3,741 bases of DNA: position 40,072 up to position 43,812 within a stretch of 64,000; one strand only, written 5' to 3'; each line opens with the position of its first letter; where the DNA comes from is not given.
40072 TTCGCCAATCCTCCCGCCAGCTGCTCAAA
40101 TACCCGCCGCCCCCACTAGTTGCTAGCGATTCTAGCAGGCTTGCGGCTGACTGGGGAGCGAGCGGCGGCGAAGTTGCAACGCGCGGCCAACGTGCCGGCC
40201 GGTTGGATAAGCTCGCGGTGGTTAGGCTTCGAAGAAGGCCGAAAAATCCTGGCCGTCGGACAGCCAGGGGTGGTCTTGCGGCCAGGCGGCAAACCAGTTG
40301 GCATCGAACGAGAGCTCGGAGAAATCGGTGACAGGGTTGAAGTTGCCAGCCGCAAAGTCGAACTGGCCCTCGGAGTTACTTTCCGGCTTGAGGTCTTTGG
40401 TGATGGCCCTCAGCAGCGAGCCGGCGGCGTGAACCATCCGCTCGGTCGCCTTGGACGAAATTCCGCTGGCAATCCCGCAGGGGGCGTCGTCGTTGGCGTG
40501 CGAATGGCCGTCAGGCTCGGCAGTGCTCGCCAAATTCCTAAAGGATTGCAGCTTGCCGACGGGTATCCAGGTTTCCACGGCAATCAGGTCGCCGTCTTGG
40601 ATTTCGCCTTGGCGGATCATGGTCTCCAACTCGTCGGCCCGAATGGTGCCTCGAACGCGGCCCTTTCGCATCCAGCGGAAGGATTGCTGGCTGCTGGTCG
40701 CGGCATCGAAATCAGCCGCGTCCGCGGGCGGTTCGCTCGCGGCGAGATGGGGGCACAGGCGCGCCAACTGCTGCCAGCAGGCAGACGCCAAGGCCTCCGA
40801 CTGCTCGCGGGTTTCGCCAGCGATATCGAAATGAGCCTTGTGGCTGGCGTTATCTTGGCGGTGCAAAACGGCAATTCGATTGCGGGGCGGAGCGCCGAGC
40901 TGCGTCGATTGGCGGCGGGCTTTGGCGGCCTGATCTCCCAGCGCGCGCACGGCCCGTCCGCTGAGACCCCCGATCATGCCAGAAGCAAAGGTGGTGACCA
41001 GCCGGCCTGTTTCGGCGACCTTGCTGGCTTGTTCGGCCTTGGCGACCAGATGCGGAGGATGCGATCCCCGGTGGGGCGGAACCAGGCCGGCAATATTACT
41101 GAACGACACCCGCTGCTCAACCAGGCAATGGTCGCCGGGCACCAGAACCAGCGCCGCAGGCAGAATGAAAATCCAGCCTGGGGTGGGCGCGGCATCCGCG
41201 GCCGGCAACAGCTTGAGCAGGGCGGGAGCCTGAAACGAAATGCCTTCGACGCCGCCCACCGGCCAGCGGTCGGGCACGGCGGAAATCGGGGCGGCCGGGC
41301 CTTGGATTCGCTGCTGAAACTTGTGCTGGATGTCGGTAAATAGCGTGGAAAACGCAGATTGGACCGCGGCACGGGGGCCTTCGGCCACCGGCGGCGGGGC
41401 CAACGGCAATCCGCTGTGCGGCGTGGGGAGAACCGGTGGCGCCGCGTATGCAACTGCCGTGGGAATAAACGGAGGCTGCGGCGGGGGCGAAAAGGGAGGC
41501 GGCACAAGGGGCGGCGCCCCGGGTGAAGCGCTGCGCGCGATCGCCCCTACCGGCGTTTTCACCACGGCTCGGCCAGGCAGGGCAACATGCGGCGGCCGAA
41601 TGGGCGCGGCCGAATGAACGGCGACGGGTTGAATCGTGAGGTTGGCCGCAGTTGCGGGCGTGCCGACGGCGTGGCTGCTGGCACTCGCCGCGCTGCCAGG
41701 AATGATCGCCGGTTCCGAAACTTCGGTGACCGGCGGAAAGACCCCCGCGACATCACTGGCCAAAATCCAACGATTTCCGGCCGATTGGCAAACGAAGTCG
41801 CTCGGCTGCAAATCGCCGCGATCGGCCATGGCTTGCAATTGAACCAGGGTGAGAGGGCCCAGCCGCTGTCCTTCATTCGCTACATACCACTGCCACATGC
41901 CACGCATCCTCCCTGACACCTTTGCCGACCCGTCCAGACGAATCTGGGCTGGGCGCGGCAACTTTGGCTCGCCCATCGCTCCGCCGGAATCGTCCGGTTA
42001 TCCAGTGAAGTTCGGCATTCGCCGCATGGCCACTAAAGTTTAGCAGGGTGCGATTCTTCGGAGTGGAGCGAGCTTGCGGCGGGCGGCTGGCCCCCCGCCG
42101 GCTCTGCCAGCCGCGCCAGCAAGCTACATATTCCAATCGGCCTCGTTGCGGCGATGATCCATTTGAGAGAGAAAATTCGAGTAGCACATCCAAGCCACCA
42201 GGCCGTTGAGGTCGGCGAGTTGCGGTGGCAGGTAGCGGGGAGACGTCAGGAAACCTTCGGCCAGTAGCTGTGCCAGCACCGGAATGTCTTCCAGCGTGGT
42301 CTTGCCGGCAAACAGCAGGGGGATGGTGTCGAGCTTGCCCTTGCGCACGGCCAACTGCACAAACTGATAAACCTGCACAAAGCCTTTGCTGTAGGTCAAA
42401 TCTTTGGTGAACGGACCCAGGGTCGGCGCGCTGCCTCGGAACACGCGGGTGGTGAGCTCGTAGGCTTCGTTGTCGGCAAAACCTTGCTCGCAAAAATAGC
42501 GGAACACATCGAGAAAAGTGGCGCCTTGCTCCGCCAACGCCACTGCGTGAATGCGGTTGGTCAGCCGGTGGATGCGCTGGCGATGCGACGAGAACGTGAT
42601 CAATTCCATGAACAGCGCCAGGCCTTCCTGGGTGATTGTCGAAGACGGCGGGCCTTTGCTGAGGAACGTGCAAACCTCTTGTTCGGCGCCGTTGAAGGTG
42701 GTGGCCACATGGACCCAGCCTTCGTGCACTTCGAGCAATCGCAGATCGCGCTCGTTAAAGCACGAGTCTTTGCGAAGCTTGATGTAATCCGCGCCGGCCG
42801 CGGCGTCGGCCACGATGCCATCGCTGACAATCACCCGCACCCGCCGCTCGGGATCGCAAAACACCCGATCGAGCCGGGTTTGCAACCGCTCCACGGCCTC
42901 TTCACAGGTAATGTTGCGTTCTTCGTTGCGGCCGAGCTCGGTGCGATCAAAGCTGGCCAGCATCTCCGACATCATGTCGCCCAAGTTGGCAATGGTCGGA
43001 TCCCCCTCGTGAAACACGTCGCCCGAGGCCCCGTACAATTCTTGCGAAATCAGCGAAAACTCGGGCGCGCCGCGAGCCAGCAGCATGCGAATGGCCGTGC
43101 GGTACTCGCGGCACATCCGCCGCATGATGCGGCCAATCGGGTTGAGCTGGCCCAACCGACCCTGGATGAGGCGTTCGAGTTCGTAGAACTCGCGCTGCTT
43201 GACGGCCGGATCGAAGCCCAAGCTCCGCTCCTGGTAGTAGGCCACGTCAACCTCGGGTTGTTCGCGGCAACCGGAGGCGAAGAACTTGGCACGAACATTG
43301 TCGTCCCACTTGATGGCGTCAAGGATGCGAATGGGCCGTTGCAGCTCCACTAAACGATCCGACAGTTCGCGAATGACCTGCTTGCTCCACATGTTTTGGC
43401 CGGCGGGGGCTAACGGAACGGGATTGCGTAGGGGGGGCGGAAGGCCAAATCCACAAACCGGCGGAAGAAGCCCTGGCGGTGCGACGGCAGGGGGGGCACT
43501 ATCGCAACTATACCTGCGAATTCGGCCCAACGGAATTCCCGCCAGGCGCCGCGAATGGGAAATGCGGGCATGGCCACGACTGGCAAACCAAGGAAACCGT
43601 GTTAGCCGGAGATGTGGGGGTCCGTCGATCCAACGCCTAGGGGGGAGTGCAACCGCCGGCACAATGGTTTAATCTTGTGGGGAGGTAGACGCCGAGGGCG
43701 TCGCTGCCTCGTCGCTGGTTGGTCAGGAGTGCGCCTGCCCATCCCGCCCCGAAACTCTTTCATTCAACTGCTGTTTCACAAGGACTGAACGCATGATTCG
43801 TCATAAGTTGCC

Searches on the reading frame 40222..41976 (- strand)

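Call 24: search_protein_families(library=pfam, proteins=[window:40222-41976:-], max_evalue=0.01)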
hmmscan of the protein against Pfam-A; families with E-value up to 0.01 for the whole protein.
window:40222-41976:- (584 aa): 2 families
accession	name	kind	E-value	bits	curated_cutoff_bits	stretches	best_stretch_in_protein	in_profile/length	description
PF14237.11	GYF_2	-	9.1e-13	48.2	25.8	1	30-77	1-48/50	GYF domain 2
PF25531.1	GYF_ATXR3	-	0.0053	17.5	27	0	26-71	1-45/48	Histone-lysine N-methyltransferase ATXR3, GYF domain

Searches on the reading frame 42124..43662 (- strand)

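Call 24: search_protein_families(library=pfam, proteins=[window:42124-43662:-], max_evalue=0.01)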
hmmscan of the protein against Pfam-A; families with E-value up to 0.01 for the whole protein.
window:42124-43662:- (512 aa): 1 family
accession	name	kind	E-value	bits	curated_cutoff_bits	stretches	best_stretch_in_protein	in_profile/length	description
PF08014.17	MATCAP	-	2e-131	438.8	27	1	126-499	2-364/365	Microtubule-associated tyrosine carboxypeptidase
